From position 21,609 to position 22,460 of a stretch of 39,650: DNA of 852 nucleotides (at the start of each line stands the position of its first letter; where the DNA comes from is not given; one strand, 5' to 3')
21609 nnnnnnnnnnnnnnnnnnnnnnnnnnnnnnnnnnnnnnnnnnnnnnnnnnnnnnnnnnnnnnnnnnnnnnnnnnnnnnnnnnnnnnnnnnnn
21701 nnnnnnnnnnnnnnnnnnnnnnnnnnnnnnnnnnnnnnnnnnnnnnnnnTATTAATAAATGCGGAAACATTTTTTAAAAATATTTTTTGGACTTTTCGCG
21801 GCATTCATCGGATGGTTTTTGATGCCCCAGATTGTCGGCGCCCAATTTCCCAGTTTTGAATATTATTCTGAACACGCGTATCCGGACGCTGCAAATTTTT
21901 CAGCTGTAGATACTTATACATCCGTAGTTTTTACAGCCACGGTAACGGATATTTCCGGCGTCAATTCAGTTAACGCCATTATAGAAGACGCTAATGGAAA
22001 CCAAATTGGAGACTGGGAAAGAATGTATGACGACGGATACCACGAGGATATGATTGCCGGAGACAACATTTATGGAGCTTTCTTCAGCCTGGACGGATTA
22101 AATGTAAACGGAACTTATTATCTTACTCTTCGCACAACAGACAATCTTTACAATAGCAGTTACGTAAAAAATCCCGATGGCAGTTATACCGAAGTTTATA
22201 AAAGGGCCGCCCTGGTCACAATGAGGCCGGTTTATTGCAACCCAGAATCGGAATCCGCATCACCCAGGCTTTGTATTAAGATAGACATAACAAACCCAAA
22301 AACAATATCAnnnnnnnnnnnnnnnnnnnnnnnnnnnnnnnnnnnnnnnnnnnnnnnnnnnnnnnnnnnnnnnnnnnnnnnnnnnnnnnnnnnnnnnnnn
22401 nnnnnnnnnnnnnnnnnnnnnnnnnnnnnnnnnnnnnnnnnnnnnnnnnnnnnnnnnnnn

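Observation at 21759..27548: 1929-aa Ig-repeat protein with C-terminal DUF2341-LamG sits in the PilY1 position after four minor pilins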

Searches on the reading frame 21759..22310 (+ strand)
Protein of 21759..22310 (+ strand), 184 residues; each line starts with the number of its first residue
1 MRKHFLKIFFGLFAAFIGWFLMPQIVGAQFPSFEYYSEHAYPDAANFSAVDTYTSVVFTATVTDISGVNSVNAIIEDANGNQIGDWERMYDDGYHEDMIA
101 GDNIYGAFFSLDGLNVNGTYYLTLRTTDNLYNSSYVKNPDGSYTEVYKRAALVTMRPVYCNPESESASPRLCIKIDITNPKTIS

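Call 6: search_protein_families(library=pfam, proteins=[window:21759-22310:+], max_evalue=1)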
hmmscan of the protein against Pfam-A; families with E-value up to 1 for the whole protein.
seq(184 aa): 3 families
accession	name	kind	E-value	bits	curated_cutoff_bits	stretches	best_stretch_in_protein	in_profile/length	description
PF16380.10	BT_4170-like_C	-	0.024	14.9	30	1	61-81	119-139/142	Rhamnogalacturonan lyase BT_4170-like, C-terminal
PF22235.1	FAS1_thioest_ins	-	0.086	13.6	27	1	32-85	43-96/98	Fatty acid synthase subunit beta, insertion domain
PF18968.5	DUF5707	-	0.089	13.2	26.8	1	48-74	9-37/98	Family of unknown function (DUF5707)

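Call 35: search_protein_representatives(alignment_id=A1)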
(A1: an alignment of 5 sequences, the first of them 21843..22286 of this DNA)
Query: 5 sequences, 119 profile positions. Proteins with E-value up to 0.001 (for the whole library): 540; up to 1e-10: 136; up to 1e-30: 18. The best 150 are listed.
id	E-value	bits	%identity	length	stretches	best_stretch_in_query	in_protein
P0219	9.9e-127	432.4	-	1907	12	31-116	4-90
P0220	2.0e-118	405.6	-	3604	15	9-115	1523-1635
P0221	5.4e-93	323.5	-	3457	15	30-117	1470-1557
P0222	6.2e-70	249.1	-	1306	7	15-116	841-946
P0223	3.8e-69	246.6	-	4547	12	13-113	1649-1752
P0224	8.1e-63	226.2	-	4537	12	11-108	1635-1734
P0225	3.4e-59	214.5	-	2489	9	15-114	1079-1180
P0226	5.4e-50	184.8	-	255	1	1-117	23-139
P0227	1.5e-49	183.3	-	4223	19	25-105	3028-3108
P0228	2.5e-49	182.6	-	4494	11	13-115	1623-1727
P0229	8.9e-47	174.4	-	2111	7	28-110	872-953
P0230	7.2e-42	158.6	-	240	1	2-116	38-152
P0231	1.3e-41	157.7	-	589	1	2-116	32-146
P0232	4.1e-40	152.9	-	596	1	2-118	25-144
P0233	1.1e-35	138.7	-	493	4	31-106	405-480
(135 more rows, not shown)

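Call 78: search_protein_families(library=pfam, alignment_id=A7, max_evalue=0.0001)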
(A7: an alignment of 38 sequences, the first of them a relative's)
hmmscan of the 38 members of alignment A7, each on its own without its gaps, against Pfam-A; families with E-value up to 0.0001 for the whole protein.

A. member 1, P0231 (589 aa): 3 families
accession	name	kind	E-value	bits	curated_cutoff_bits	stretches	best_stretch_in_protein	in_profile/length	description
PF16640.11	Big_3_5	-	6.4e-29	100.8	35.5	4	158-246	4-87/88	Bacterial Ig-like domain (group 3)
PF02369.22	Big_1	-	2.2e-07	31.3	34.9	0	500-575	20-90/93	Bacterial Ig-like domain (group 1)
PF17789.7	MG4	-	4.2e-05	24.1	24.7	0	502-550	19-66/95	Macroglobulin domain MG4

B. families by the number of members that match (of 38 scanned): 38 families (the first 25 are shown)
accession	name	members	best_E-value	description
PF16640.11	Big_3_5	17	1.2e-64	Bacterial Ig-like domain (group 3)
PF02369.22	Big_1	6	2.6e-28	Bacterial Ig-like domain (group 1)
PF10102.14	DUF2341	6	9.5e-16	Domain of unknown function (DUF2341)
PF00112.29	Peptidase_C1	4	3.8e-41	Papain family cysteine protease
PF13385.13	Laminin_G_3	4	2.4e-31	Concanavalin A-like lectin/glucanases superfamily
PF00801.26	PKD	4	1.2e-09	PKD domain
PF11974.14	bMG3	3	3.8e-16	Bacterial alpha-2-macroglobulin MG3 domain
PF22352.2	K319L-like_PKD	3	4.3e-08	K319L-like, PKD domain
PF12733.13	Cadherin-like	2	2.6e-64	Cadherin-like beta sandwich domain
PF02368.24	Big_2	2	1.6e-33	Bacterial Ig-like domain (group 2)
PF17957.7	Big_7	2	2e-29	Bacterial Ig domain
PF01835.25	MG2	2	7.8e-16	MG2 domain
PF09136.16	Glucodextran_B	2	1.5e-13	Glucodextranase, domain B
PF00630.25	Filamin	2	1.6e-12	Filamin/ABP280 repeat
PF13927.12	Ig_3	2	5.2e-11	Immunoglobulin domain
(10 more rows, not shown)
